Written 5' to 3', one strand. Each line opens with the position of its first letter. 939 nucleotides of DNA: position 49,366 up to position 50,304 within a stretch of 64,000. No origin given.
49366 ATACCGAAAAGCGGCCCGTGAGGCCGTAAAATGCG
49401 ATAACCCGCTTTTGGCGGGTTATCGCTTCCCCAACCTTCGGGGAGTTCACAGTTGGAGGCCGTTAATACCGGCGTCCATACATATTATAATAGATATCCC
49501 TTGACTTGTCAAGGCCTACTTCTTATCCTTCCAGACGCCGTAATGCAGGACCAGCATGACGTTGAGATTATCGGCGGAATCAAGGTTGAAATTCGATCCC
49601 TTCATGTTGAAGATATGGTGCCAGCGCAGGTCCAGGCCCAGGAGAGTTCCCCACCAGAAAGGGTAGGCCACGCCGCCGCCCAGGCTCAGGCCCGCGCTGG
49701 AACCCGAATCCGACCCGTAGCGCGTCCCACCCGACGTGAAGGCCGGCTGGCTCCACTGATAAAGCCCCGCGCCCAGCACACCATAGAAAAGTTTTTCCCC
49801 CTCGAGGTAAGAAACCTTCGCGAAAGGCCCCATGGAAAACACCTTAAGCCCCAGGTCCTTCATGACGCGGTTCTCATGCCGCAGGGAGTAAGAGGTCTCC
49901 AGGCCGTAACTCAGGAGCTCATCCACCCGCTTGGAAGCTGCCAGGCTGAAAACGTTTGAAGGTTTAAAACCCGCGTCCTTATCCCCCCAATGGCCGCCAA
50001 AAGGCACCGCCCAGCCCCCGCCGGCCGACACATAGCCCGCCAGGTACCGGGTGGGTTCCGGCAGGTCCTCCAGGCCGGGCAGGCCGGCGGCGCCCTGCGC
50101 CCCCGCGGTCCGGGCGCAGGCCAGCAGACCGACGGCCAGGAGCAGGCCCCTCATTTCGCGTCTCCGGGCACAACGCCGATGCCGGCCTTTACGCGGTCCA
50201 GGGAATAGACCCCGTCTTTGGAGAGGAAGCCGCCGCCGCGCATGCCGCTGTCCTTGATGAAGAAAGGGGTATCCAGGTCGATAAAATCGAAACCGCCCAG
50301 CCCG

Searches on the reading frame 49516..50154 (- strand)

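Call 31: search_protein_families(library=pfam, proteins=[window:49516-50154:-], max_evalue=0.00001)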
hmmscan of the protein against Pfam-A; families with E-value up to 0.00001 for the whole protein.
window:49516-50154:- (212 aa): 1 family
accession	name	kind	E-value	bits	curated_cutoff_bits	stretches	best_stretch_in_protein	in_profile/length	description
PF13505.12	OMP_b-brl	-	2.3e-08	34.9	28.7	1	39-202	19-172/175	Outer membrane protein beta-barrel domain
